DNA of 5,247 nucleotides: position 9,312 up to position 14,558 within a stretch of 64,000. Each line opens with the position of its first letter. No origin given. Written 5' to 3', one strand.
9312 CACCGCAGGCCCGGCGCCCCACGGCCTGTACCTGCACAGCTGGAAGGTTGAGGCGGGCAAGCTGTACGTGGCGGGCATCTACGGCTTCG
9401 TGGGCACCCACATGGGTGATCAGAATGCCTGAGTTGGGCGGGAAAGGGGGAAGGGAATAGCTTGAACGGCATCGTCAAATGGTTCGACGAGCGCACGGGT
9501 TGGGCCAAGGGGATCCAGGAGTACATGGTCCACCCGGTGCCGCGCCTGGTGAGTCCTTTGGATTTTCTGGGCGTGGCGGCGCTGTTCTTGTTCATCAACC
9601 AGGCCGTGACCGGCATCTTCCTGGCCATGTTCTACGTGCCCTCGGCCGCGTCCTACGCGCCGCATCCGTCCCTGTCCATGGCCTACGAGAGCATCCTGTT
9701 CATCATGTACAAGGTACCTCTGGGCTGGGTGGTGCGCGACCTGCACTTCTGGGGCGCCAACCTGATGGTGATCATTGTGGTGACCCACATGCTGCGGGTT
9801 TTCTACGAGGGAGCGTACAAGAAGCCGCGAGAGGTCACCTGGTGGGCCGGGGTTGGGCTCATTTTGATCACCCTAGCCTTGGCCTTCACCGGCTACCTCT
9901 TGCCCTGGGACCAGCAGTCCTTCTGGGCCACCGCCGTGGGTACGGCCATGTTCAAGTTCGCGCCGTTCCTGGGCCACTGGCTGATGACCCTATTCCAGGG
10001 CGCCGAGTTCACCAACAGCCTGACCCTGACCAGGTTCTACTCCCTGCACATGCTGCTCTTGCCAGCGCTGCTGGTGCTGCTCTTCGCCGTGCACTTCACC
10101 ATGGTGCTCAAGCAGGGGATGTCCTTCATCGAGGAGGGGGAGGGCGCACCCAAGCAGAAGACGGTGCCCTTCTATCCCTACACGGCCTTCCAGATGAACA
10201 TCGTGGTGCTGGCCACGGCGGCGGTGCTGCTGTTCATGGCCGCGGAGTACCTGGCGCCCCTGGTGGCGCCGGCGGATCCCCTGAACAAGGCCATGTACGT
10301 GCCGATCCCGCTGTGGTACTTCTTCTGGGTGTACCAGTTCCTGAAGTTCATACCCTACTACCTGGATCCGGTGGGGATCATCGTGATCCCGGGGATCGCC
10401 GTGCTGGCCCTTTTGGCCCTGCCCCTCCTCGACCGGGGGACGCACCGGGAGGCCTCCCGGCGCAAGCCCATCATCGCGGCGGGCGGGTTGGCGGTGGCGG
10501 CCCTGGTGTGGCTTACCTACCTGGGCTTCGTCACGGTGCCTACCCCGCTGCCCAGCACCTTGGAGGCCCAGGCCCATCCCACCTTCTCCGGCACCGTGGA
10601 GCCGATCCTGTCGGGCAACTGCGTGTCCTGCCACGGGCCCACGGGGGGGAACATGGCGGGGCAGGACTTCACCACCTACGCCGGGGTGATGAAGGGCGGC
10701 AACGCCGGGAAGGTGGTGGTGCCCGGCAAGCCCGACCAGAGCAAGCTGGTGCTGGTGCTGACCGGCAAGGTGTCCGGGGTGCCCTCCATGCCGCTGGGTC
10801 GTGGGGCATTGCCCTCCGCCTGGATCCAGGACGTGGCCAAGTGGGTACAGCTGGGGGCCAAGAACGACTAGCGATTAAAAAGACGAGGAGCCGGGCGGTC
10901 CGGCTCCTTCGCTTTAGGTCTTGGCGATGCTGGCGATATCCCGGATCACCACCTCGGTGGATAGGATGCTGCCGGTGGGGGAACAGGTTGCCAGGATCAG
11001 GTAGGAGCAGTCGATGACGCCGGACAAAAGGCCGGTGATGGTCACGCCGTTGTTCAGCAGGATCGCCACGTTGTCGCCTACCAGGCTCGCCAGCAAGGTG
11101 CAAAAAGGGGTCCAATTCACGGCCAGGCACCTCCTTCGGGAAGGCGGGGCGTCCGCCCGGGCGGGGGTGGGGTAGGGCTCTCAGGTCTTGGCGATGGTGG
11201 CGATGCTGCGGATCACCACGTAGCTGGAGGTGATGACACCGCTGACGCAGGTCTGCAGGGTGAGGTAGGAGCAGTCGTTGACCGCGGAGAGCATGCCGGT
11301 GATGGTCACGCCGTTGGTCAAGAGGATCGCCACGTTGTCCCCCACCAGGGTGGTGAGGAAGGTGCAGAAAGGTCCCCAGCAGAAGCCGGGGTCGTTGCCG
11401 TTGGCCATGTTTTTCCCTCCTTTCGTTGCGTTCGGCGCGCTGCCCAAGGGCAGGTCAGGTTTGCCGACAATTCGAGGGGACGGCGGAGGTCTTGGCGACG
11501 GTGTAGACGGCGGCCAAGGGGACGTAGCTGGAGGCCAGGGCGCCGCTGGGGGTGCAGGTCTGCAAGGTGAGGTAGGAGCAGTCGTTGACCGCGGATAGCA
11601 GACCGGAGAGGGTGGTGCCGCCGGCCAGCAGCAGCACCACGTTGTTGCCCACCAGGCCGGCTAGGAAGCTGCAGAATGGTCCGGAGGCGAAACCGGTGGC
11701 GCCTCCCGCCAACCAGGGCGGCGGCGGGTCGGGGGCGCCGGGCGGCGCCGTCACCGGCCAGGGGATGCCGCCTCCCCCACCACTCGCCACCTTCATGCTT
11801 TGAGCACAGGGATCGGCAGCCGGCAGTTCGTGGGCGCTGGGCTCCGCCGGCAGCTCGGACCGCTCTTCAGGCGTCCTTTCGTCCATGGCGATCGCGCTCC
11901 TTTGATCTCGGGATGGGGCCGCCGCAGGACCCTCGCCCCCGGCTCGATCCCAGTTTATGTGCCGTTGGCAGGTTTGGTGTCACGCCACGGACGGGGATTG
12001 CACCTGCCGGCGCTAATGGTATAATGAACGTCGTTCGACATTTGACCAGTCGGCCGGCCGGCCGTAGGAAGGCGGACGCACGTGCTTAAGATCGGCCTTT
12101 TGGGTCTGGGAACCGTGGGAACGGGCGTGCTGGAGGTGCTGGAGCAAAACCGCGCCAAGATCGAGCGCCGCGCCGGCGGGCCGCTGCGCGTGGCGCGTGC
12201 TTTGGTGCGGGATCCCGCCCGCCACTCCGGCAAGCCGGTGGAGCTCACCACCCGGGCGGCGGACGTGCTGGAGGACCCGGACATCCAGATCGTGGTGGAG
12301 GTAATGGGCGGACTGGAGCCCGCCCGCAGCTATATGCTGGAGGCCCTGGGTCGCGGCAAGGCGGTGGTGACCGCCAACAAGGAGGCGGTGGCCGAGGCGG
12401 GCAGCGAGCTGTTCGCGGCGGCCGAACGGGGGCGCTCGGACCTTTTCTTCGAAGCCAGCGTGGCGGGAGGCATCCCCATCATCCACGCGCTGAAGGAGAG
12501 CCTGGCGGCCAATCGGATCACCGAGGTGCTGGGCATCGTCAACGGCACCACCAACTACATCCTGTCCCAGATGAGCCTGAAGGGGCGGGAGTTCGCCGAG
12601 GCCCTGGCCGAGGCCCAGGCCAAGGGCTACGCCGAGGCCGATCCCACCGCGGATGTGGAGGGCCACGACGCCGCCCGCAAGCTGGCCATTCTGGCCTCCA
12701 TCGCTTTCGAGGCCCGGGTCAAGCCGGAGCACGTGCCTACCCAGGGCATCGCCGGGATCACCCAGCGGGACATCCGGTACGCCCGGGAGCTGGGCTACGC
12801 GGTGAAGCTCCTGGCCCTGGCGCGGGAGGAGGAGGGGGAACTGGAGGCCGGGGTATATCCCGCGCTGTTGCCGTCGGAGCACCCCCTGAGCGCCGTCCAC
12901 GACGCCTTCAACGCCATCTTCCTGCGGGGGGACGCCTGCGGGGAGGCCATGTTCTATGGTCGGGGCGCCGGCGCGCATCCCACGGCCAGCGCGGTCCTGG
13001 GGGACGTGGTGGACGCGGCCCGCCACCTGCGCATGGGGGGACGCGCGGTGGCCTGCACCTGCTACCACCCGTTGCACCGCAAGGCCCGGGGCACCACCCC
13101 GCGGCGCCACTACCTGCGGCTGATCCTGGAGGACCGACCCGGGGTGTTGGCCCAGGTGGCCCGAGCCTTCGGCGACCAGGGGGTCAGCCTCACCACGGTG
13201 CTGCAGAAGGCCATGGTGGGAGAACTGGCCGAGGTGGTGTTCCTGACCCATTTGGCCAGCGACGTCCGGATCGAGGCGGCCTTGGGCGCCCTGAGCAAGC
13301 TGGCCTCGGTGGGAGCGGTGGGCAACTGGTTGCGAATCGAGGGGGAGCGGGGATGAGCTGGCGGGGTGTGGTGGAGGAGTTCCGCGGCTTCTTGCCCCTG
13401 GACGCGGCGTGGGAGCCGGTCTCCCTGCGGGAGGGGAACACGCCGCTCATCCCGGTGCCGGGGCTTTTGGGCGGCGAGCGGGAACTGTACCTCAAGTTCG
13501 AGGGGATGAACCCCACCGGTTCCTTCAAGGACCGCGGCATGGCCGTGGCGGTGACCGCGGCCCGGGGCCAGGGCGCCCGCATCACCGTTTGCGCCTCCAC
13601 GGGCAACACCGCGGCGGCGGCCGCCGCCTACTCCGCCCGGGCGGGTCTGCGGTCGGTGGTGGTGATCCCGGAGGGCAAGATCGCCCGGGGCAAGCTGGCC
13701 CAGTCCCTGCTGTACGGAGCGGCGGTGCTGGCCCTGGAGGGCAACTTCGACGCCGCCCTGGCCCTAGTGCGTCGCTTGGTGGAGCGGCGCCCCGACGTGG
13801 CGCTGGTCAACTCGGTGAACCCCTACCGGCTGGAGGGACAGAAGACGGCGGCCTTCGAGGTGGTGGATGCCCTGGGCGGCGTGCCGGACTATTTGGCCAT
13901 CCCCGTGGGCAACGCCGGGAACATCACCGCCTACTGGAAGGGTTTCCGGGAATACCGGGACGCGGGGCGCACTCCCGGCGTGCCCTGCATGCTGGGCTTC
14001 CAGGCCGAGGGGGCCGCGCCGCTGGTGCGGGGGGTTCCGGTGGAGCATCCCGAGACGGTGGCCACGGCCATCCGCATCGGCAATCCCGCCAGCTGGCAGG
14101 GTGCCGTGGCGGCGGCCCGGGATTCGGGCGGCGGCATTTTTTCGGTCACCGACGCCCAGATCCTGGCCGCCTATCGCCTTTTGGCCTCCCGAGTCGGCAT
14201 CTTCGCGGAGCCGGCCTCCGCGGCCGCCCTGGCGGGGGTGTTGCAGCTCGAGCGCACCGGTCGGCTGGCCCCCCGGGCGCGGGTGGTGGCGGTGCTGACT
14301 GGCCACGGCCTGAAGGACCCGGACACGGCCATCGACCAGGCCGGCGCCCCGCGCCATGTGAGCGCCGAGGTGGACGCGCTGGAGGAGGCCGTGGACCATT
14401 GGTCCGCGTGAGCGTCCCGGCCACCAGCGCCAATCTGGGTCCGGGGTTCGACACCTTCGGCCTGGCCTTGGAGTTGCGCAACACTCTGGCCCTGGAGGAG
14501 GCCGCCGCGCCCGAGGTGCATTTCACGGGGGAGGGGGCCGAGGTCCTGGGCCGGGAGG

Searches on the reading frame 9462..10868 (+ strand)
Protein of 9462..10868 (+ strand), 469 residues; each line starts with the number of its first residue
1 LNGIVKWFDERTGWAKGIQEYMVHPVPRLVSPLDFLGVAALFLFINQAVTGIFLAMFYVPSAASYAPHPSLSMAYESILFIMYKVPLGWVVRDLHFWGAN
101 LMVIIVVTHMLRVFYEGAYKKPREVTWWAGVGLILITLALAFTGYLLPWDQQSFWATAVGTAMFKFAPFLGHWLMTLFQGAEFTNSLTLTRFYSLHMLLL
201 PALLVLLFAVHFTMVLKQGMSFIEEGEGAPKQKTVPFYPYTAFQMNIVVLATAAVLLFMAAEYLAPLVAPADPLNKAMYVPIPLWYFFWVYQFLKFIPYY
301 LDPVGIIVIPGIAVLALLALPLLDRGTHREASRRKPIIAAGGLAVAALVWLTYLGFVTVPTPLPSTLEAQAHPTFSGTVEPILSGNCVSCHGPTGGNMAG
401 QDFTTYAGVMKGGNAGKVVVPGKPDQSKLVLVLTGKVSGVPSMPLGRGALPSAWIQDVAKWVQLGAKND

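Call 94: search_protein_families(library=pfam, proteins=[window:9462-10868:+], max_evalue=0.0001)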
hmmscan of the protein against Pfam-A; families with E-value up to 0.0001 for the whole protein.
window:9462-10868:+ (469 aa): 4 families
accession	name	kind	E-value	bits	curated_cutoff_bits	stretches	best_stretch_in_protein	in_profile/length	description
PF13631.11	Cytochrom_B_N_2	-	1.8e-45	155.3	27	1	101-260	2-159/169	Cytochrome b(N-terminal)/b6/petB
PF00033.24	Cytochrome_B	-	5.3e-45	154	27.2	1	25-219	5-189/189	Cytochrome b/b6/petB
PF00032.22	Cytochrom_B_C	-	1.4e-09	38.5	20.7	1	271-359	2-86/102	Cytochrome b(C-terminal)/b6/petD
PF07635.16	PSCyt1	-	1.5e-08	35.5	22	1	387-435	1-48/59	Planctomycete cytochrome C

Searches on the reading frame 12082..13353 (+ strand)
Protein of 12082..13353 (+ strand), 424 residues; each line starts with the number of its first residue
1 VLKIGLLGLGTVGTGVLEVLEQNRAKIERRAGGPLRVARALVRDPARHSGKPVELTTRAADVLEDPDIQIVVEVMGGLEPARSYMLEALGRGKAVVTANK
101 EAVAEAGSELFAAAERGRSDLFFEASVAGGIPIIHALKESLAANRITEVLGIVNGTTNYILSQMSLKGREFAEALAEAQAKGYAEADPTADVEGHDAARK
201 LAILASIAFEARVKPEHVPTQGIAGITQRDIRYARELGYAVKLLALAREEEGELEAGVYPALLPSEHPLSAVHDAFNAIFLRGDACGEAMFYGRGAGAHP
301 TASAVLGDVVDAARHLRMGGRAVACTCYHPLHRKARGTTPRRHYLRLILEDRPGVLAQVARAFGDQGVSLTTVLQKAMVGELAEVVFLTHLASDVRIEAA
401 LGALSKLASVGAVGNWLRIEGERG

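Call 95: search_protein_families(library=pfam, proteins=[window:12082-13353:+], max_evalue=0.0001)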
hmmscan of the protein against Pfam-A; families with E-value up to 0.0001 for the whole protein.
window:12082-13353:+ (424 aa): 3 families
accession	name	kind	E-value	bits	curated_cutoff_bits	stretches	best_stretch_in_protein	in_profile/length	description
PF00742.24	Homoserine_dh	-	1.3e-66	224.2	22.9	1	132-310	1-173/173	Homoserine dehydrogenase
PF03447.22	NAD_binding_3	-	1.2e-19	71.5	24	1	8-124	1-116/116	Homoserine dehydrogenase, NAD binding domain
PF01842.31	ACT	-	1.1e-11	44.7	27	1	343-408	1-65/66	ACT domain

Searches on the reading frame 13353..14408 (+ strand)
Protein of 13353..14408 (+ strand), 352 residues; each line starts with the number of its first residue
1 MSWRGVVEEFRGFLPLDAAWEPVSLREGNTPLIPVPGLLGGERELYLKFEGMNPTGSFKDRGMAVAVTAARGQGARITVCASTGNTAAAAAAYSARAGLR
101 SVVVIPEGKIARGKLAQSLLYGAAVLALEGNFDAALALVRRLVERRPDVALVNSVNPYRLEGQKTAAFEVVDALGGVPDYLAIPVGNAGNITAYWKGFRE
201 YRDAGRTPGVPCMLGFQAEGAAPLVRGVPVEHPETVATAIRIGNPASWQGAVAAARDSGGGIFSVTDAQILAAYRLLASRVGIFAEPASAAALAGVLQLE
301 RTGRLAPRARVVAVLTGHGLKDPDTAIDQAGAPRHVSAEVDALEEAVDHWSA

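Call 95: search_protein_families(library=pfam, proteins=[window:13353-14408:+], max_evalue=0.0001)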
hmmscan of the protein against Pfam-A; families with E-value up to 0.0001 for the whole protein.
window:13353-14408:+ (352 aa): 1 family
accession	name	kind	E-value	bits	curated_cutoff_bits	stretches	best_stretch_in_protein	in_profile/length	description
PF00291.31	PALP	-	2.7e-73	247.3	35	1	23-317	1-295/295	Pyridoxal-phosphate dependent enzyme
